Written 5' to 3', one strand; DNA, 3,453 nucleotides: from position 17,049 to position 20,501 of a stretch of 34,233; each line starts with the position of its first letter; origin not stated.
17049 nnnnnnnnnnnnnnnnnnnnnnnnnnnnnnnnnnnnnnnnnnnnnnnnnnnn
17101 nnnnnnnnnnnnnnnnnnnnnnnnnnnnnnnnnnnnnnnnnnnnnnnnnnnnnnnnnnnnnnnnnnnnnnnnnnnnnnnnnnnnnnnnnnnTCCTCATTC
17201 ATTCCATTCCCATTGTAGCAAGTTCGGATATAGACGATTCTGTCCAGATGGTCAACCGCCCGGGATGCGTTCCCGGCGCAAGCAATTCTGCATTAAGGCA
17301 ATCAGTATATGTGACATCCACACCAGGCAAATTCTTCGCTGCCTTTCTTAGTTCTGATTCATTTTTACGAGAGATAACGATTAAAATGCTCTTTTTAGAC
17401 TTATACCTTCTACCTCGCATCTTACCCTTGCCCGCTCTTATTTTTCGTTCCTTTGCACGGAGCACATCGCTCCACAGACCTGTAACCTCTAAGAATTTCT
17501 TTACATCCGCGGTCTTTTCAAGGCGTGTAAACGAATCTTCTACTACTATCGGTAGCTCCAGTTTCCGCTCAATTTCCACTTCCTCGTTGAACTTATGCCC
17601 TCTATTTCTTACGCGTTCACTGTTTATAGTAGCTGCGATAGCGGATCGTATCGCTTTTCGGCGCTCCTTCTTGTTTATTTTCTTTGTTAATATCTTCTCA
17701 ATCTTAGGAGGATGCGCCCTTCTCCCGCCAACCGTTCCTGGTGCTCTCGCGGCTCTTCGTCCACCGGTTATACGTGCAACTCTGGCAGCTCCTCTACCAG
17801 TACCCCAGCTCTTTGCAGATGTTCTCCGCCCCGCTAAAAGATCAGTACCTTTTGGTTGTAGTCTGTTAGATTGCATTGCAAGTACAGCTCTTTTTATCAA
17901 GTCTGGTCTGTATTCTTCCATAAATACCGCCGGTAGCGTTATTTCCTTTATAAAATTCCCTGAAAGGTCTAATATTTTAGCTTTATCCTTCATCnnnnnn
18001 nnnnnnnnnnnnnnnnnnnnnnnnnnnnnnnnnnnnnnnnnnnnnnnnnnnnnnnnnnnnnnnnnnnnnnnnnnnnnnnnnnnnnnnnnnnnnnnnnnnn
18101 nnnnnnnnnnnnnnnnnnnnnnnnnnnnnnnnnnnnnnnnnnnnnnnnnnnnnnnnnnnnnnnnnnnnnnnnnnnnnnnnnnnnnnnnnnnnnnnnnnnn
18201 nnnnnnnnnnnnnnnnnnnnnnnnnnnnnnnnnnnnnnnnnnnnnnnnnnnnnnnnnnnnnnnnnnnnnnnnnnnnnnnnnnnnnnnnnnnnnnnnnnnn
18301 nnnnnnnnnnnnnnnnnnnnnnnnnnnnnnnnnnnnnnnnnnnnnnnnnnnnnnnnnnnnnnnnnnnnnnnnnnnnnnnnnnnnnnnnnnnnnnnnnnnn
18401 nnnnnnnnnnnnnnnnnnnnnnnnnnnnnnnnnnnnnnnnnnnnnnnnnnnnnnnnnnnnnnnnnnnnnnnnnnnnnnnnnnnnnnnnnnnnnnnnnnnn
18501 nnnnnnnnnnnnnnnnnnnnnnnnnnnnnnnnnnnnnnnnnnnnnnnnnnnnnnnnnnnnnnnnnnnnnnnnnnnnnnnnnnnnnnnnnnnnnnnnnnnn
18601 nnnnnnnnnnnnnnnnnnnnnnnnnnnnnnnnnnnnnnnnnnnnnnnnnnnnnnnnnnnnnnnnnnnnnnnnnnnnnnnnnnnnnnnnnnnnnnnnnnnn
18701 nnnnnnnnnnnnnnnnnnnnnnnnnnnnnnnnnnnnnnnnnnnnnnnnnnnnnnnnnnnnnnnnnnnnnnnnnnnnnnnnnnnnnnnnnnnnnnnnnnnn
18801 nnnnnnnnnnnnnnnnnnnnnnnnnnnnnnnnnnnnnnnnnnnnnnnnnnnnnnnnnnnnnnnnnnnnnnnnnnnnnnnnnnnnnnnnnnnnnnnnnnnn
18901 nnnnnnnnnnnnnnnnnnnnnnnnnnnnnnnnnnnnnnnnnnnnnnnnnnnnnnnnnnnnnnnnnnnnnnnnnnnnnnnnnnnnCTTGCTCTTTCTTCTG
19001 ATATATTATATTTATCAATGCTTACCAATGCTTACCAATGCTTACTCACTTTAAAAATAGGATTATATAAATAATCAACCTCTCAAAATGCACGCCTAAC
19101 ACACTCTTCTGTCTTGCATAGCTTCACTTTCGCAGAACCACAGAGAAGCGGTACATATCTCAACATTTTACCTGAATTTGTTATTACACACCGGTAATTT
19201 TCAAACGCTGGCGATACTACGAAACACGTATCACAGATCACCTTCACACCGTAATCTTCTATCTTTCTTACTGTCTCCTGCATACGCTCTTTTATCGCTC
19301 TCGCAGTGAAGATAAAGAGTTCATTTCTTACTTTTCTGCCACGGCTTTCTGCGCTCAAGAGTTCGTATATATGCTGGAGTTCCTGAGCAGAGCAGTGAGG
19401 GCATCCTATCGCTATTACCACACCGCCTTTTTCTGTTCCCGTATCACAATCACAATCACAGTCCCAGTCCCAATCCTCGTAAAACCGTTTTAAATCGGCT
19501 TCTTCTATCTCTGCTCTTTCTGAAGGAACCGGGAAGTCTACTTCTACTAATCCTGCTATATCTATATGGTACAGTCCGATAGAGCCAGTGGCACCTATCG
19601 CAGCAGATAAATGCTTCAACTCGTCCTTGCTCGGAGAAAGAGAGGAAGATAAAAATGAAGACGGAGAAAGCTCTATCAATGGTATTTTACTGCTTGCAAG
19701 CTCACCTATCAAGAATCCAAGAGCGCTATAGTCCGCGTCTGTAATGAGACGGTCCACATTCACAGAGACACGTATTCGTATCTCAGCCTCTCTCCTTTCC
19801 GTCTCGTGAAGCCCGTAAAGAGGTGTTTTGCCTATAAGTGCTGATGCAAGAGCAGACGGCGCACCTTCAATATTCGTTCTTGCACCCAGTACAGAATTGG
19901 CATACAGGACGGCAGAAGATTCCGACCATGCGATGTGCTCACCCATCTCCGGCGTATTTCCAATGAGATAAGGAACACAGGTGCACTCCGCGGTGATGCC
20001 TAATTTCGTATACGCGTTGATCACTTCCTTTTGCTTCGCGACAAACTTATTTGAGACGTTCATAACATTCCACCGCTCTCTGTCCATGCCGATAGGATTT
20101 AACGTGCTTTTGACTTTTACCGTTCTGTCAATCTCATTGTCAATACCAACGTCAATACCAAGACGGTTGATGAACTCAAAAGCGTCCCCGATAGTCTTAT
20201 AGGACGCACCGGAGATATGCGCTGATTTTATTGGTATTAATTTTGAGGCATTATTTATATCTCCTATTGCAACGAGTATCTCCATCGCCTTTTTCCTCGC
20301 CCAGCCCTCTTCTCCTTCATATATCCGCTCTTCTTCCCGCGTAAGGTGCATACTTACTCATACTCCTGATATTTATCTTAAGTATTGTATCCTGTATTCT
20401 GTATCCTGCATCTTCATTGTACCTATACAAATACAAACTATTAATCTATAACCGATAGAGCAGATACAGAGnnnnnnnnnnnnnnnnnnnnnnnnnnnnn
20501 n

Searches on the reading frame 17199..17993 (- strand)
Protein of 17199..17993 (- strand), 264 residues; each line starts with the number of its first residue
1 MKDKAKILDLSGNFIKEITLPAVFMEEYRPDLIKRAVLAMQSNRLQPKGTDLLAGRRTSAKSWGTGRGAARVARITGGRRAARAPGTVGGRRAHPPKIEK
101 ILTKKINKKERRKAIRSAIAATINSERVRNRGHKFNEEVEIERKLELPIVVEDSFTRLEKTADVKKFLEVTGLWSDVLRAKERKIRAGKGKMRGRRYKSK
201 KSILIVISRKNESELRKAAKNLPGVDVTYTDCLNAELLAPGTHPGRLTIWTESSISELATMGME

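Call 29: find_encoding_contigs(protein=window:17199-17993:-, flank=10000, max_places=10)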
Protein window:17199-17993:- (264 aa): no gene with exactly this product is on record in the collection.

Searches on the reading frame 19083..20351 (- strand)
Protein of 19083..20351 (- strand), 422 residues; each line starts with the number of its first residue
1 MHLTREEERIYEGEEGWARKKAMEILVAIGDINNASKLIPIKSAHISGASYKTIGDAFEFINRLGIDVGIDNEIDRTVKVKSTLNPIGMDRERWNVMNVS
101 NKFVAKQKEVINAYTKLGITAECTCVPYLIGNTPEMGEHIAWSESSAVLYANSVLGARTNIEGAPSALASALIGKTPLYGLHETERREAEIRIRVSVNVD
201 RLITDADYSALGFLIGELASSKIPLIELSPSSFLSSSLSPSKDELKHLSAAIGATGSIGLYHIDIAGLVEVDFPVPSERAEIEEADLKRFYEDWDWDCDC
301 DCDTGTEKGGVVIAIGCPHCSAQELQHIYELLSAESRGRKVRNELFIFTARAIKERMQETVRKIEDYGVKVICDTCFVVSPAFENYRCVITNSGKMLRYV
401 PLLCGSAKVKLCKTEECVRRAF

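Call 38: search_solved_structures(query=window:19083-20351:-, show_alignments=1, max_evalue=1e-10)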
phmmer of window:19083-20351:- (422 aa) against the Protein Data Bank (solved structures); distinct sequences matched with E-value up to 1e-10: 4.
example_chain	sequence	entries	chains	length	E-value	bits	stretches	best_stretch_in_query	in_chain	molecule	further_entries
7cnr_A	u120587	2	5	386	3.4e-81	276.6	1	1-401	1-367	DUF521 domain-containing protein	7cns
7d2r_A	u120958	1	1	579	1.1e-47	166.2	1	2-421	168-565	cis-3-hydroxy-L-proline dehydratase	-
7cnq_A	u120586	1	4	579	5.3e-46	160.6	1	2-421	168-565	cis-3-hydroxy-L-proline dehydratase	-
7cnp_A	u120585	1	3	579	5.3e-46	160.6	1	2-421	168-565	cis-3-hydroxy-L-proline dehydratase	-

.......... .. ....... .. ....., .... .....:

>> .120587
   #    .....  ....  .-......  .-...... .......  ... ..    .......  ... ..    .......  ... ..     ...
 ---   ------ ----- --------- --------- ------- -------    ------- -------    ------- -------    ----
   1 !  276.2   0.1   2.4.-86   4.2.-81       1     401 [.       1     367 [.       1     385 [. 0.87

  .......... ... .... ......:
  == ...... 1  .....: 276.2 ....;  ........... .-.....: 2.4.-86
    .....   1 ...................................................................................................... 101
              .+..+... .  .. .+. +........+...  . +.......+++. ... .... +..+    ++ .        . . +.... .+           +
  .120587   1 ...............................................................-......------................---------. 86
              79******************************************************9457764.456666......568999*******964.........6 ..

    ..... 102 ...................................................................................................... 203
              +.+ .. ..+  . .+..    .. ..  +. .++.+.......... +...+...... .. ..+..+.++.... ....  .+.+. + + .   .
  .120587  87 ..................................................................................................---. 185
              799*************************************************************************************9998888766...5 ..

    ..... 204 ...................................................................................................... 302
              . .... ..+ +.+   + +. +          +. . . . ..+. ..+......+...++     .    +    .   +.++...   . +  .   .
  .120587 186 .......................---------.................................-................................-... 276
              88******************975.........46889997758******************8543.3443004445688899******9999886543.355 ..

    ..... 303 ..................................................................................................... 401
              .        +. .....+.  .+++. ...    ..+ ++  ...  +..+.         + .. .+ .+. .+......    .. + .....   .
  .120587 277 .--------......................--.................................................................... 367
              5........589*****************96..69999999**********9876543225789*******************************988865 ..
